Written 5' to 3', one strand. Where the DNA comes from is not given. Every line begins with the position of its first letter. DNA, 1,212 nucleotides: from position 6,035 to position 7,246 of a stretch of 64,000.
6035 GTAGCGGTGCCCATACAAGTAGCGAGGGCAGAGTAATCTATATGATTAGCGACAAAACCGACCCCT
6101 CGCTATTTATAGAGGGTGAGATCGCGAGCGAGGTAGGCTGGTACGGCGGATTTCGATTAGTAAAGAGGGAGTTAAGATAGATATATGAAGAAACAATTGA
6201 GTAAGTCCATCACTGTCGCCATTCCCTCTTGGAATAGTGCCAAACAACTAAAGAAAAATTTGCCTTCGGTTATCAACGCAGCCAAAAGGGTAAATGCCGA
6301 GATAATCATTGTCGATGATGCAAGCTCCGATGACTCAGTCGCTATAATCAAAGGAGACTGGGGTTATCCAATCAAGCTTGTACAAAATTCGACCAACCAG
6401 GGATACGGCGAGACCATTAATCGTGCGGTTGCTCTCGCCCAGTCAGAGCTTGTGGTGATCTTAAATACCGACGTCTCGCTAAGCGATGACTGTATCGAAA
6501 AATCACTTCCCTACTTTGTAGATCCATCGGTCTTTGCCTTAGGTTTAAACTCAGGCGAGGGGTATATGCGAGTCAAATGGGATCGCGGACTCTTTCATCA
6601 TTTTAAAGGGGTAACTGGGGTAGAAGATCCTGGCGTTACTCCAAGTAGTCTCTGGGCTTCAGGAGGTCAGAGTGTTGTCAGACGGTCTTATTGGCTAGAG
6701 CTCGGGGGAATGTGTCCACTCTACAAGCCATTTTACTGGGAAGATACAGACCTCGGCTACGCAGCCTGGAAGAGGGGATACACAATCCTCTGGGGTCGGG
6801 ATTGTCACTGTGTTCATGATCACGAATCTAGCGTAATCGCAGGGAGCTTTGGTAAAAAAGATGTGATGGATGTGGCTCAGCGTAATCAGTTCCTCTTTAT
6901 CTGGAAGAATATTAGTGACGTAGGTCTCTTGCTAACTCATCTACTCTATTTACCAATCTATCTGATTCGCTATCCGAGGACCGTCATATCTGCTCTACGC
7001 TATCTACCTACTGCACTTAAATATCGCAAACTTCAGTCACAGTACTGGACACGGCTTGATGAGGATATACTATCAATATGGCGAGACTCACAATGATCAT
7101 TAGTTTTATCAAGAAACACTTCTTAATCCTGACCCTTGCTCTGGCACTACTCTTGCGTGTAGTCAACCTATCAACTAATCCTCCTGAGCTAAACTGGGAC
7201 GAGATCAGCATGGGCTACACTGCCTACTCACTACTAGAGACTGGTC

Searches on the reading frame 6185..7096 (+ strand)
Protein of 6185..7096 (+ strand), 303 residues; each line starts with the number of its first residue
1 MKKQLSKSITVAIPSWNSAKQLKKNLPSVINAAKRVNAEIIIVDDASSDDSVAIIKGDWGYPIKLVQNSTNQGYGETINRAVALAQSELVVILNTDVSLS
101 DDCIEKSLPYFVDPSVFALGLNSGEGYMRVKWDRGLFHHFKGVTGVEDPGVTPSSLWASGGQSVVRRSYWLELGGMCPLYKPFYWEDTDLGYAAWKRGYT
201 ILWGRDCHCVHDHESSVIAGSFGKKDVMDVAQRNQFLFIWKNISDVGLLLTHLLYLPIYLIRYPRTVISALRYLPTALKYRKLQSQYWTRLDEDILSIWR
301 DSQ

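Call 12: search_protein_families(library=pfam, proteins=[window:6185-7096:+], max_evalue=0.001)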
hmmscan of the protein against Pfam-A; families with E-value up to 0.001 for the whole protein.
window:6185-7096:+ (303 aa): 2 families
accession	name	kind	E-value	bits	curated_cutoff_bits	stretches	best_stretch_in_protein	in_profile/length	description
PF00535.33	Glycos_transf_2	-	8.3e-21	75.1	23.3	1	10-137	1-130/168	Glycosyl transferase family 2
PF13641.12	Glyco_tranf_2_3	-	4.6e-12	46.9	27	1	9-206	3-206/230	Glycosyltransferase like family 2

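Call 69: search_protein_families(library=ncbifam, proteins=[window:6185-7096:+], max_evalue=0.001)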
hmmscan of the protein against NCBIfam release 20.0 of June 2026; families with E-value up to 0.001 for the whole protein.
window:6185-7096:+ (303 aa): 17 families
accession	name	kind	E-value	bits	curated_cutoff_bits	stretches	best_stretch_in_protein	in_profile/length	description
TIGR03965.1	mycofact_glyco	equivalog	3e-14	52.8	280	1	6-119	73-187/467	mycofactocin biosynthesis glycosyltransferase MftF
NF041875.1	EPS_EpsD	equivalog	1.8e-11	44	370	1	10-227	2-228/325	exopolysaccharide biosynthesis glycosyltransferase EpsD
TIGR03937.1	PgaC_IcaA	equivalog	7.1e-11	41.7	422.3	1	4-105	42-144/407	poly-beta-1,6-N-acetyl-D-glucosamine synthase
NF047683.1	TeichurnBiosyTuaG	equivalog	1e-09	38.4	400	1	6-112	5-112/252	teichuronic acid biosynthesis protein TuaG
TIGR04283.1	glyco_like_mftF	equivalog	1.2e-09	38.1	182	1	9-106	1-92/221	TIGR04283 family arsenosugar biosynthesis glycosyltransferase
NF038302.1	EPS_HpsE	equivalog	2.7e-09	36.4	300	1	9-107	3-107/307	hormogonium polysaccharide biosynthesis glycosyltransferase HpsE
NF007482.0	PRK10073.1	equivalog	9.3e-08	31.4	423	1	6-101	5-100/334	glycosyltransferase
TIGR03111.1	glyc2_xrt_Gpos1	hypoth_equivalog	1.3e-06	27.5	363.95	1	8-116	50-162/439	TIGR03111 family XrtG-associated glycosyltransferase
NF053739.1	GlytfEpsEBac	equivalog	1.4e-06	27.5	450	1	11-101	5-98/265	glycosyltransferase EpsE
TIGR04195.1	S_glycosyl_SunS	equivalog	5.9e-06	25.4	350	1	6-101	56-145/421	SunS family peptide S-glycosyltransferase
NF010496.0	PRK13915.1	equivalog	9.6e-06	24.9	262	1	4-100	28-130/307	glucosyl-3-phosphoglycerate synthase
NF050050.1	ProtGlycPglI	equivalog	2.3e-05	23.9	500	1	9-106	4-103/306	GalNAc(5)-diNAcBac-PP-undecaprenol beta-1,3-glucosyltransferase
NF007986.1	PRK10714.1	equivalog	0.00016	20.8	529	1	7-98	6-102/316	undecaprenyl-phosphate 4-deoxy-4-formamido-L-arabinose transferase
NF058614.1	PPMAGASynPpgS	equivalog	0.00017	21.1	370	1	11-87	4-73/226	polyprenyl-phospho-N-acetylgalactosaminyl synthase PpgS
NF050819.1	PolSacchBiosHfsG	equivalog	0.00017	20.9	500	1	33-98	34-103/302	polysaccharide biosynthesis protein HfsG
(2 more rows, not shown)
